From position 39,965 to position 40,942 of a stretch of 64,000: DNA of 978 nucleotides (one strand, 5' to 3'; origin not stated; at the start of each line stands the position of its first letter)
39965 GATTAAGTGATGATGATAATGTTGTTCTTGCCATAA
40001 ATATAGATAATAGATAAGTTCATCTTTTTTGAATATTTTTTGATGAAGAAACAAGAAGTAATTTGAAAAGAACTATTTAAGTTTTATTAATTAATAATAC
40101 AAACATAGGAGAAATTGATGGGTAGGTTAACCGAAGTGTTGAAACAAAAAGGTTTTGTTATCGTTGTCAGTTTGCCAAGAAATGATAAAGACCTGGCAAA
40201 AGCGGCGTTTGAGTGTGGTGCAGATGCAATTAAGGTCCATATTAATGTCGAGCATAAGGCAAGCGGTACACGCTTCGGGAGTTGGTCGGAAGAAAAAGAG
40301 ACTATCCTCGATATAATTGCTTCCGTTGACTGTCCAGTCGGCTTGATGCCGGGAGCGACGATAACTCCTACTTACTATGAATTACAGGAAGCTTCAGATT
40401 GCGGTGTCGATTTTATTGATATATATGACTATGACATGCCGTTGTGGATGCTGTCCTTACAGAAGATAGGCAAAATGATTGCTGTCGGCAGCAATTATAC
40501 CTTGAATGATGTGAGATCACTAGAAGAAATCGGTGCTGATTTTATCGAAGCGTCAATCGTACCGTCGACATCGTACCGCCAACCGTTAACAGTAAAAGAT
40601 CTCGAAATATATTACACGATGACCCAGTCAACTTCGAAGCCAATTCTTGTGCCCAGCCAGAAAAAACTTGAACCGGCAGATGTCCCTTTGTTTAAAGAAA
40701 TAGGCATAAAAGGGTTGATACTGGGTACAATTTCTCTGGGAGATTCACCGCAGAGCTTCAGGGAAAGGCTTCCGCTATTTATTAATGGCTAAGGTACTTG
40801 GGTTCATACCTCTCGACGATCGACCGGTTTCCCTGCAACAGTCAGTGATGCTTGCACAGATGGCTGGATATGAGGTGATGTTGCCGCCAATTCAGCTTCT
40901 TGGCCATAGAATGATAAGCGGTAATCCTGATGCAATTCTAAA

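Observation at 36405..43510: Translationally coupled five-gene operon of unknown pathway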

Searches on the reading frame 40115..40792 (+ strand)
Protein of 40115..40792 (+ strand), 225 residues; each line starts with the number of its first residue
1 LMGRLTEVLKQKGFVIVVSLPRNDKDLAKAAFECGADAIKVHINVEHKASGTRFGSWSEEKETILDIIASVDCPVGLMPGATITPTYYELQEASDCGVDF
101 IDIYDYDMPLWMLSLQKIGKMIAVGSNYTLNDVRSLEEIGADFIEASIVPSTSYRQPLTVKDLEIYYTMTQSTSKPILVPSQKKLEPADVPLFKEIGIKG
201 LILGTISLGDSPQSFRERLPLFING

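Call 3: search_protein_families(library=pfam, proteins=[window:40115-40792:+], max_evalue=0.01)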
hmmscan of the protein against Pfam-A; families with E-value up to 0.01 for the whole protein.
window:40115-40792:+ (225 aa): 0 families

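Call 4: search_protein_families(library=ncbifam, proteins=[window:40115-40792:+], max_evalue=0.01)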
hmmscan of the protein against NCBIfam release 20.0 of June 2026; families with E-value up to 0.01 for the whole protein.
window:40115-40792:+ (225 aa): 0 families

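Call 7: search_solved_structures(query=window:40115-40792:+, max_evalue=10)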
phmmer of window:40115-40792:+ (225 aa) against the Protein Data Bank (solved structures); distinct sequences matched with E-value up to 10: 11.
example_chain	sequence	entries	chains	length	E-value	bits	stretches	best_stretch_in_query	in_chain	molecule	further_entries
8gsr_A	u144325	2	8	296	0.2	14.4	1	44-134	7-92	L-2,4-diketo-3-deoxyrhamnonate hydrolase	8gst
1g4t_A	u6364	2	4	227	0.29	13.9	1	117-214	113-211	THIAMIN PHOSPHATE SYNTHASE | PROTEIN (THIAMIN PHOSPHATE SYNTHASE)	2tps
3o15_A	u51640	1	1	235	0.32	13.7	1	117-214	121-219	Thiamine-phosphate pyrophosphorylase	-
3o16_A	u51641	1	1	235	0.34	13.7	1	117-214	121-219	Thiamine-phosphate pyrophosphorylase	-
3paj_A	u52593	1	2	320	0.35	13.6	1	81-147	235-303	Nicotinate-nucleotide pyrophosphorylase, carboxylating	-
1xi3_A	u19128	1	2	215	0.44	13.3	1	98-179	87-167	Thiamine phosphate pyrophosphorylase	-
1g67_A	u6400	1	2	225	0.7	12.6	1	117-214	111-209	THIAMIN PHOSPHATE SYNTHASE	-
1g4p_A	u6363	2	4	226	0.71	12.6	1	117-214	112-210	THIAMIN PHOSPHATE SYNTHASE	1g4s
1g4e_A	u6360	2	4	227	0.72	12.6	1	117-214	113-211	THIAMIN PHOSPHATE SYNTHASE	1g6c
1g69_A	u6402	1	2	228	0.73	12.6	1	117-214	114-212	THIAMIN PHOSPHATE SYNTHASE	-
1x1o_A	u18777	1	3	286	1.6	11.5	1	87-149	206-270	nicotinate-nucleotide pyrophosphorylase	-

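Call 14: search_protein_families(library=pfam, proteins=[window:40115-40792:+], max_evalue=10)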
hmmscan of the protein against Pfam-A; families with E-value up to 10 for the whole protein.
window:40115-40792:+ (225 aa): 4 families
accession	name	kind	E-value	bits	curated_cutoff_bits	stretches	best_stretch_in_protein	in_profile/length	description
PF03435.24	Sacchrp_dh_NADP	-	0.026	15.3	25.1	1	5-43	62-100/129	Saccharopine dehydrogenase NADP binding domain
PF02581.23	TMP-TENI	-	0.044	13.6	27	1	93-179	68-154/180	Thiamine monophosphate synthase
PF01791.15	DeoC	-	0.087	12.9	23.8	1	25-50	79-104/229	DeoC/LacD family aldolase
PF04131.20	NanE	-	0.19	11.4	27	1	82-175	49-146/192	Putative N-acetylmannosamine-6-phosphate epimerase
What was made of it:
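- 40118..40792 (+): 224-aa (beta/alpha)8 barrel of the ribulose-phosphate-binding type. It is a distant NanE relative belonging to a family with no Pfam model, and is proposed to be a phosphosugar epimerase or isomerase. The best Pfam NanE score is 11.4 bits against a cut-off of 27 (call 14).
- On NanE (ManNAc-6-phosphate 2-epimerase, PF04131): 11.4 bits against 27 (call 14).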

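Call 41: find_homologous_proteins(query=window:40118-40792:+, max_evalue=0.001)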
Query window:40118-40792:+ (224 aa): 65 proteins with E <= 0.001 among 327 candidates.
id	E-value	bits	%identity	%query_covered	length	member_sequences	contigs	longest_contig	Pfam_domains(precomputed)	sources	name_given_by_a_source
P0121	9.3e-144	494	100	100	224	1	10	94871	-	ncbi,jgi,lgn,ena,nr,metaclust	ncbi:MAG: hypothetical protein DKM50_03385 [Candidatus Margulisiibacteriota bacterium]|nr:MAG: hypot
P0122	1.5e-86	307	59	100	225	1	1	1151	-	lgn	-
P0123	2.7e-84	300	57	100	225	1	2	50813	PF13714.13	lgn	-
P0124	4.6e-84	299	60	100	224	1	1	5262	-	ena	-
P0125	1.1e-79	285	60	100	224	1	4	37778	-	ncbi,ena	-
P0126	3.6e-77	277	58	100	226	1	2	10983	-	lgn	-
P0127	2.0e-74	268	56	99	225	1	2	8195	-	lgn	-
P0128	7.0e-72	260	55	98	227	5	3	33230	-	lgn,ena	-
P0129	1.5e-71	258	59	97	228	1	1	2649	-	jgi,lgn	jgi:hypothetical protein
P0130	1.0e-70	256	53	99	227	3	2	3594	-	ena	-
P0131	2.2e-68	248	51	100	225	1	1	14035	-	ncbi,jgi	ncbi:MAG: hypothetical protein WC838_00805 [Candidatus Margulisiibacteriota bacterium]|jgi:hypotheti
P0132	1.0e-66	243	51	100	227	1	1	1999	-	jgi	-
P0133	5.2e-66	240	54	94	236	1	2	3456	-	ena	-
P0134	5.5e-64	234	48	96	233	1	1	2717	-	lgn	-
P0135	1.2e-51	193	42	99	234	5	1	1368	-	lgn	-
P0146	2.9e-39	153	38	99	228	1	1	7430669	-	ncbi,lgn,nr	ncbi:hypothetical protein IAD21_01834 [Abditibacteriota bacterium]|nr:hypothetical protein IAD21_018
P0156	2.4e-38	150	38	98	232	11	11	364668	-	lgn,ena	-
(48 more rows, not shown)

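Call 46: predict_structure(alignment_id=A4)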
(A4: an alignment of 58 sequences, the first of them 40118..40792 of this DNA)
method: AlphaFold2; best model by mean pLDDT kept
length: 224 residues; sequences in the alignment: 58
mean_pLDDT: 97.4   pTM: 0.93
mean pLDDT of the five models: 97.4, 97.4, 97.3, 96.9, 96.7
residues with pLDDT >= 90: 217; 70-90: 6; 50-70: 1; < 50: 0
segments of 3 or more residues with pLDDT < 50: none
pLDDT, mean of each block of 10 residues (from residue 1): 94 98 99 99 93 98 99 98 97 98 98 95 98 97 98 97 98 98 98 98 98 98 97
secondary structure, 60 per line:
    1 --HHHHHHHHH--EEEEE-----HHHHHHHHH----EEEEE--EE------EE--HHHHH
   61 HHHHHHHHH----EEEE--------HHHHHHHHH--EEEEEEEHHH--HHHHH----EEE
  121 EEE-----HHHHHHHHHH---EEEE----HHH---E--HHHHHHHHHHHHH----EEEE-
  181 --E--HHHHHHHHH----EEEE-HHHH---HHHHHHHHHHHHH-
elements in order: H3-11 E14-18 H24-32 E37-41 H56-69 E74-77 H86-94 E97-103 H109-113 E118-123 H129-138 E142-145 H159-171 E176-179 H186-194 E199-202 H204-207 H211-223
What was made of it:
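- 40118..40792 (+): AF2 model with pLDDT 97.4 (call 46).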

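Call 49: fold_search(model_id=the predicted structure, library=pdb)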
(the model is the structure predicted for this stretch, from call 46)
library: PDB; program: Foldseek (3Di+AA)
matches with E <= 10: 1619; with E <= 0.001: 816
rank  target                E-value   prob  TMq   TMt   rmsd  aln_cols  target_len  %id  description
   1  1rd5_A                9.4e-10  1.00  0.75  0.66   4.3       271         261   15  Crystal structure of Tryptophan synthase alpha chain homolog BX1: a member of the chemical plant defense system (released 2004-12-28)
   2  1tjr_A                4.5e-09  1.00  0.75  0.65   4.3       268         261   16  Crystal structure of wild-type BX1 complexed with a sulfate ion (released 2005-08-30)
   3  1tjr_B                8.7e-09  1.00  0.72  0.64   4.1       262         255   16  Crystal structure of wild-type BX1 complexed with a sulfate ion (released 2005-08-30)
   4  3qja                  1.4e-08  1.00  0.72  0.65   4.3       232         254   16  Crystal Structure of the Mycobacterium tuberculosis Indole-3-glycerol phosphate synthase (TrpC) in apo form (released 2011-06-15)
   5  8s2w_A                4.1e-08  1.00  0.53  0.45   7.6       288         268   12  SSX structure of Arabidopsis thaliana Pdx1.3 grown in seeded batch conditions (released 2024-02-28)
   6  4rc1_H                5.5e-08  1.00  0.63  0.62   4.6       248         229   16  Structure of the methanofuran/methanopterin biosynthetic enzyme MJ1099 from Methanocaldococcus jannaschii with PRPP (released 2014-11-12)
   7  5tch_G                8.5e-08  1.00  0.72  0.66   4.2       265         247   12  Crystal structure of tryptophan synthase from M. tuberculosis - ligand-free form, TrpA-G66V mutant (released 2017-05-31)
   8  1g6c_B                8.5e-08  1.00  0.65  0.65   5.3       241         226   15  THIAMIN PHOSPHATE SYNTHASE (released 2001-09-26)
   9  8s2x_B                9.0e-08  1.00  0.55  0.47   7.5       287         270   12  SSX structure of Arabidopsis thaliana Pdx1.3 grown in microfluidic droplets (released 2024-02-28)
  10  7nhe_C                9.5e-08  1.00  0.58  0.49   8.8       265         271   14  Crystal structure of Arabidopsis thaliana Pdx1K166R-I333 complex (released 2021-12-22)
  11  5tcf_G                1.0e-07  1.00  0.68  0.63   4.5       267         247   13  Crystal structure of tryptophan synthase from M. tuberculosis - ligand-free form (released 2017-05-31)
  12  4rc1_C                1.0e-07  1.00  0.63  0.60   4.7       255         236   16  Structure of the methanofuran/methanopterin biosynthetic enzyme MJ1099 from Methanocaldococcus jannaschii with PRPP (released 2014-11-12)
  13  6uap_C                1.1e-07  1.00  0.76  0.69   3.9       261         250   14  Crystal structure of tryptophan synthase from M. tuberculosis - open form with BRD6309 bound (released 2019-10-30)
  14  5lnw_D                1.3e-07  1.00  0.52  0.45   9.9       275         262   13  Crystal structure of Arabidopsis thaliana Pdx1-I320-G3P complex (released 2017-01-18)
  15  5lnw_B                1.3e-07  1.00  0.56  0.47   8.9       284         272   12  Crystal structure of Arabidopsis thaliana Pdx1-I320-G3P complex (released 2017-01-18)
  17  1y0e_A                1.5e-07  1.00  0.63  0.64   4.6       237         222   16  Crystal structure of putative ManNAc-6-P epimerase from Staphylococcus aureus (strain N315) (released 2004-12-28)
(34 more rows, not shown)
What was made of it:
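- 40118..40792 (+): Foldseek matches TrpA, TrpC, ThiE, NanE 1y0e and RPE at E 1e-7 to 1e-9 (call 49).
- On NanE (ManNAc-6-phosphate 2-epimerase, PF04131): Foldseek matches S. aureus NanE 1y0e at E 1.5e-7 alongside TrpA, TrpC, ThiE and RPE (call 49).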

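Call 89: find_encoding_contigs(protein=P0146, flank=10000, max_places=1)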
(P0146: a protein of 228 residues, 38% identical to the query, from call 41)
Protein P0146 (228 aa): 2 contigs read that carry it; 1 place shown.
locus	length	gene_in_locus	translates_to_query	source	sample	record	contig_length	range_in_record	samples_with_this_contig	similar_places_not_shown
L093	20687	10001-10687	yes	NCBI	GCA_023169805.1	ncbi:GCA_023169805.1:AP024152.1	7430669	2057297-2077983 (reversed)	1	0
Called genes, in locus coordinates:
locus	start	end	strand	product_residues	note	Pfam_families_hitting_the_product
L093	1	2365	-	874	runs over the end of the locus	PF00912:Transgly, PF00905:Transpeptidase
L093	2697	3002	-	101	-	-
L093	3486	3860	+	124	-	-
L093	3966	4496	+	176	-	-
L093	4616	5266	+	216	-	-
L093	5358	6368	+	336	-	PF23381:Beta-prop_IFT122_1st, PF24814:WD40_Prp19, PF24796:WDR55 (weak), PF23414:Beta-prop_EML_2, PF24807:WD40_CDC20-Fz, PF25174:Beta-prop_THOC3, PF24817:WD40_WDHD1_1st, PF25175:Beta-prop_WDR5, +11 more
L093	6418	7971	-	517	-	-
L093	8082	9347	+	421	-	-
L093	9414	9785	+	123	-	PF13366:PDDEXK_3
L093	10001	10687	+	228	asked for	-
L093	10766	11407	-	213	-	-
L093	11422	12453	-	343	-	-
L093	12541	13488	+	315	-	PF00288:GHMP_kinases_N, PF08544:GHMP_kinases_C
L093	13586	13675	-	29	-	-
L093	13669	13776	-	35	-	-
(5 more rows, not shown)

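Call 90: find_encoding_contigs(protein=P0156, flank=10000, max_places=1)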
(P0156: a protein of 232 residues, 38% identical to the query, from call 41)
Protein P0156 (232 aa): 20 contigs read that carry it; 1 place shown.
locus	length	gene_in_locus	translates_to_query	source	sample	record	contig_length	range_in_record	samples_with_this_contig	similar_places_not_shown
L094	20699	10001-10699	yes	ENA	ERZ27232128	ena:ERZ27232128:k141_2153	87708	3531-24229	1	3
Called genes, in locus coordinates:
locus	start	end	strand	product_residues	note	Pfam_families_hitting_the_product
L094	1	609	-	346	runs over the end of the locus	-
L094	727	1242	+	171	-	PF14602:Hexapep_2 (faint), PF25084:LbH_EIF2B, PF25087:GMPPB_C (weak), PF00132:Hexapep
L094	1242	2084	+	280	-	PF13509:S1_2, PF17783:WHD_CvfB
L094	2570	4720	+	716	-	PF01869:BcrAD_BadFG (weak), PF05378:Hydant_A_N, PF13941:MutL (faint), PF01968:Hydantoinase_A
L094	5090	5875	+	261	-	PF01418:HTH_6, PF13580:SIS_2 (faint), PF01380:SIS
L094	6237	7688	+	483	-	-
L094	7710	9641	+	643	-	-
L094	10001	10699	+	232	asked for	-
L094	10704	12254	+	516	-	PF13552:DUF4127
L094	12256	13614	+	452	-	PF00070:Pyr_redox (faint), PF00890:FAD_binding_2 (faint), PF01134:GIDA (faint), PF01266:DAO (faint), PF01494:FAD_binding_3 (weak), PF03486:HI0933_like (weak), PF12831:FAD_oxidored, PF13450:NAD_binding_8 (weak), +1 more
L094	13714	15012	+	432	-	-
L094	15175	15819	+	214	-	-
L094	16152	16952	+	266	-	PF00497:SBP_bac_3, PF12974:Phosphonate-bd (weak)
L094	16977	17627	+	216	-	PF00528:BPD_transp_1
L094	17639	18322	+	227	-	PF00005:ABC_tran, PF02463:SMC_N (weak), PF13304:AAA_21 (weak)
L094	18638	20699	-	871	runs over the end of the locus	PF00690:Cation_ATPase_N, PF00122:E1-E2_ATPase, PF00702:Hydrolase, PF13246:Cation_ATPase, PF00689:Cation_ATPase_C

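Call 94: search_protein_representatives(alignment_id=A4)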
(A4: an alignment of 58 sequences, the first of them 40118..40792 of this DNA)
Query: 58 sequences, 228 profile positions. Proteins with E-value up to 0.001 (for the whole library): 516; up to 1e-10: 331; up to 1e-30: 189. The best 150 are listed.
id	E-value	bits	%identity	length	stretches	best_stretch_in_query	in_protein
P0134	7.4e-94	329.8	-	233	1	1-226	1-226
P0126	4.3e-87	307.7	-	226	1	1-226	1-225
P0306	1.2e-84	299.6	-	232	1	5-227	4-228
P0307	1.5e-83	296.0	-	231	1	1-227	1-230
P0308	4.7e-81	287.9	-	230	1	1-227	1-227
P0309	1.6e-79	282.9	-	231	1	3-226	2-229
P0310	6.9e-79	280.8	-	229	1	1-227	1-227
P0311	2.7e-78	278.9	-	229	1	4-227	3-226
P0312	3.2e-78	278.6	-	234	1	3-226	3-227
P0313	1.7e-77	276.2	-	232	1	4-226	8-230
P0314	2.2e-77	275.9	-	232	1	9-227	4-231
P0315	6.6e-77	274.3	-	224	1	13-225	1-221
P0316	2.1e-76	272.7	-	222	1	13-227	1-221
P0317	6.8e-76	271.0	-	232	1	6-227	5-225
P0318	2.0e-75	269.5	-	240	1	4-227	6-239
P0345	1.0e-70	254.1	-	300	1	3-227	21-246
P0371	8.0e-67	241.3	-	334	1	4-227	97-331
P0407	1.1e-59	217.9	-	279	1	9-226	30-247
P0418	1.7e-52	194.5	-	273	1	5-222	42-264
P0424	1.5e-49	184.9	-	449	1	3-227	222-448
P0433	6.7e-46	172.9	-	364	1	3-223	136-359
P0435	1.3e-45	171.9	-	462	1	2-225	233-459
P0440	2.1e-43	164.7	-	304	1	4-226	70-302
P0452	1.0e-38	149.4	-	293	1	12-227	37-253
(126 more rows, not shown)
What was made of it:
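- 40118..40792 (+): The family is rare: 331 representatives at E<=1e-10 among 1.84e9 (call 94).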

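Call 95: search_protein_families(library=pfam, proteins=[P0424, P0435, P0433, P0371, P0440, P0345, P0452, P0418, P0407], max_evalue=0.01)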
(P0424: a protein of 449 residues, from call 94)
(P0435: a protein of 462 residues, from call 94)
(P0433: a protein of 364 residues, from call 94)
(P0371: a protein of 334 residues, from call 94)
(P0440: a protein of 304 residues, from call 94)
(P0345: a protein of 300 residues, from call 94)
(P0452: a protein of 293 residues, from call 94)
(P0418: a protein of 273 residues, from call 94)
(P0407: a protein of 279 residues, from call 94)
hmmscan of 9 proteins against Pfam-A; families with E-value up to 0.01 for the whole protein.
P0424 (449 aa): 0 families

P0435 (462 aa): 0 families

P0433 (364 aa): 0 families

P0371 (334 aa): 1 family
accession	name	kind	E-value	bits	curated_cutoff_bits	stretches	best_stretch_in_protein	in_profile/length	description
PF06689.19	zf-C4_ClpX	-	4.7e-11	42.8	27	1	29-65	2-38/39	ClpX C4-type zinc finger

P0440 (304 aa): 1 family
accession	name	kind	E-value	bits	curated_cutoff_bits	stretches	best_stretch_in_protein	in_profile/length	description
PF06689.19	zf-C4_ClpX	-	4.8e-06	26.8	27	1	6-42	2-38/39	ClpX C4-type zinc finger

P0345 (300 aa): 0 families

P0452 (293 aa): 0 families

P0418 (273 aa): 0 families

P0407 (279 aa): 0 families
